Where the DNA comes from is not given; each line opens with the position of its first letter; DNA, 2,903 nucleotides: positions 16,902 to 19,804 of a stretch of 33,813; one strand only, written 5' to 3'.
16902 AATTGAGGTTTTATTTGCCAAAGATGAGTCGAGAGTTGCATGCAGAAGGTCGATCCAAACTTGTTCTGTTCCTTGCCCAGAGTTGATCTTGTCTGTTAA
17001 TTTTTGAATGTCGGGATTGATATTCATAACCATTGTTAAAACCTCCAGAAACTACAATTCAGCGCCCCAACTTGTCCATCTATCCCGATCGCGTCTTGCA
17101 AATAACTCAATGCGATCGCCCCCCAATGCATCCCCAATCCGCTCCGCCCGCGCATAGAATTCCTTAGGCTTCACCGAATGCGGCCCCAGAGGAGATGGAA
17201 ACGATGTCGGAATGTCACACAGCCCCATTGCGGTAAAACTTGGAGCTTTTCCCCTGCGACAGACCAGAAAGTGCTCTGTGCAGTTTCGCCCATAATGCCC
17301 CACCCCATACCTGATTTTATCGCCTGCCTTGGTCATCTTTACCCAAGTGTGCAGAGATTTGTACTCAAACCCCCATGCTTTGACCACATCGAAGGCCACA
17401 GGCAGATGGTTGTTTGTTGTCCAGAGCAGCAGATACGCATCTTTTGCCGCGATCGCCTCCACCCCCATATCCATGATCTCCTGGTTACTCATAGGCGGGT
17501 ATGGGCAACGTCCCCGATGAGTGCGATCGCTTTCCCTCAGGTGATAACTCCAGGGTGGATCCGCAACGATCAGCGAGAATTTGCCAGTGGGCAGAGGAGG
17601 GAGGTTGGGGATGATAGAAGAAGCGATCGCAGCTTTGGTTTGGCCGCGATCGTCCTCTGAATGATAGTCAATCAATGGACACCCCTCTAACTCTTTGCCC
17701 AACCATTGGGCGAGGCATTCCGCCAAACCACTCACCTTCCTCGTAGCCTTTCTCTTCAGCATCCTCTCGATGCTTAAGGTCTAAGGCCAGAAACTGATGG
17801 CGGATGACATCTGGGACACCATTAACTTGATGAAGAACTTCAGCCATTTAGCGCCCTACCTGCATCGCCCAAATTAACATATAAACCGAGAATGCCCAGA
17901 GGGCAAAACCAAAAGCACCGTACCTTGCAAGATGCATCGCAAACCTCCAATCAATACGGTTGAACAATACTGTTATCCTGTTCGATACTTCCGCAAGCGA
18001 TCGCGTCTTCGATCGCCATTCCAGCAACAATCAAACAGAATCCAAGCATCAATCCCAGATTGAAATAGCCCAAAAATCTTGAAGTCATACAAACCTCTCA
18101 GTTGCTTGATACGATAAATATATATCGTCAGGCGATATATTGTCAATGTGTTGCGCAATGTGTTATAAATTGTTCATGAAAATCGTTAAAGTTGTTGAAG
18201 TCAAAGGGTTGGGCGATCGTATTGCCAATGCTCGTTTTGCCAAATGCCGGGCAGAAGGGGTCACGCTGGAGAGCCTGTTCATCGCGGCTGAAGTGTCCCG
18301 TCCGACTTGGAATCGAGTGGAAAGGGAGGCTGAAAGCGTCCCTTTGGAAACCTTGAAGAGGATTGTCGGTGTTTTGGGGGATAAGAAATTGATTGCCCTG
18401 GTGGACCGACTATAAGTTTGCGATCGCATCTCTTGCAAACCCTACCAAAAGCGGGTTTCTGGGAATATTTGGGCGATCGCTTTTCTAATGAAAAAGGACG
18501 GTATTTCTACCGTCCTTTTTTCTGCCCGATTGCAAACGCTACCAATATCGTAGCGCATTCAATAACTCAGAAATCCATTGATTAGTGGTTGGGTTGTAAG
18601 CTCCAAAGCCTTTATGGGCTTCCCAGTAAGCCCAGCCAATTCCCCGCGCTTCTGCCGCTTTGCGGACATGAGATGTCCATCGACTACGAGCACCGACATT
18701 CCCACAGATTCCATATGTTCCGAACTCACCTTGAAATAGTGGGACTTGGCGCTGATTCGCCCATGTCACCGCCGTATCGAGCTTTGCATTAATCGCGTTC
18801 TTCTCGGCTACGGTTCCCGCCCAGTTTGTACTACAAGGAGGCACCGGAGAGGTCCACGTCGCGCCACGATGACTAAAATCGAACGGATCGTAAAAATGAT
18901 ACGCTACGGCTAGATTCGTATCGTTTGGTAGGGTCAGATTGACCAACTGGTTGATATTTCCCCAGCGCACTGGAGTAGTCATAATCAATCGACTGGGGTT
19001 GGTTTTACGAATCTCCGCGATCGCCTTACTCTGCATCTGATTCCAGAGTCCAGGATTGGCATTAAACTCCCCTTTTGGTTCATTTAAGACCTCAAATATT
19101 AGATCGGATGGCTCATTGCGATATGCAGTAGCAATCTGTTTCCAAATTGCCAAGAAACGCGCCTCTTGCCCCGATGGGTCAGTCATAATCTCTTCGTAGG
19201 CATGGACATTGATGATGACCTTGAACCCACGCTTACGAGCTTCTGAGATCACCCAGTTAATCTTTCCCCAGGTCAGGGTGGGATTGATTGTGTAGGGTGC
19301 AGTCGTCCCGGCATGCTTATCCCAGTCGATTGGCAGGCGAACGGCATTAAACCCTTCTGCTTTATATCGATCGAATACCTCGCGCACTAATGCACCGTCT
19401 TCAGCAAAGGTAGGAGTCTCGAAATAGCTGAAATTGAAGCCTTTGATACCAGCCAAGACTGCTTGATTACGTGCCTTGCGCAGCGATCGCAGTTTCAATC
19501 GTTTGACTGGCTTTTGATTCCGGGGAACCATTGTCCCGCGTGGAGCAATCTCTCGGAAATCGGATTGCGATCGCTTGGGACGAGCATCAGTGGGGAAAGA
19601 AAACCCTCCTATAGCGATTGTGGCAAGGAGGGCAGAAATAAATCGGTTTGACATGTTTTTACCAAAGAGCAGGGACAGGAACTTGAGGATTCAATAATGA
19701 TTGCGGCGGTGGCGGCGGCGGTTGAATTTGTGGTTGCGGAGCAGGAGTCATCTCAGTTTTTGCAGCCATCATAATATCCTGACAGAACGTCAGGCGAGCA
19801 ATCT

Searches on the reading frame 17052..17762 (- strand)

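Call 73: search_protein_families(library=pfam, proteins=[window:17052-17762:-], max_evalue=0.01)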
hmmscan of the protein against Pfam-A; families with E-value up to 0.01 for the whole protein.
window:17052-17762:- (236 aa): 1 family
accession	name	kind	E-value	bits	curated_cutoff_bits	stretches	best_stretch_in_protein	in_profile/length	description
PF05063.20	MT-A70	-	1.3e-29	103.8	23.9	1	62-235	1-172/172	MT-A70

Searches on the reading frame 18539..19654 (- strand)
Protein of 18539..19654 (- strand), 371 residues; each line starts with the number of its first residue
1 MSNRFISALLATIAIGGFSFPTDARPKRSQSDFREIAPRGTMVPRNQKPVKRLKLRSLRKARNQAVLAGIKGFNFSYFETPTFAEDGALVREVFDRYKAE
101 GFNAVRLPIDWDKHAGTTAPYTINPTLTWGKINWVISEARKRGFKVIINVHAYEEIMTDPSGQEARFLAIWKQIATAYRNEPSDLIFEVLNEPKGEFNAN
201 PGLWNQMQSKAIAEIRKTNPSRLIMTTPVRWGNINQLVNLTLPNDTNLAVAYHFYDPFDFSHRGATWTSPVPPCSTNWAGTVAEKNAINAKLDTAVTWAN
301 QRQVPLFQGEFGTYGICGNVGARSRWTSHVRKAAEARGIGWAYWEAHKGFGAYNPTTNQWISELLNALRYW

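Call 5: search_protein_families(library=pfam, proteins=[window:18539-19654:-], max_evalue=0.01)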
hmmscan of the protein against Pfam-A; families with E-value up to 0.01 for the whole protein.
window:18539-19654:- (371 aa): 2 families
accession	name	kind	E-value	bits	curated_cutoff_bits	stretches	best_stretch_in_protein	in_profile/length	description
PF00150.24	Cellulase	-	2.7e-49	168.6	23.5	1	71-346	6-268/272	Cellulase (glycosyl hydrolase family 5)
PF07745.19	Glyco_hydro_53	-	0.0037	16.8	24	0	83-165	19-99/340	Glycosyl hydrolase family 53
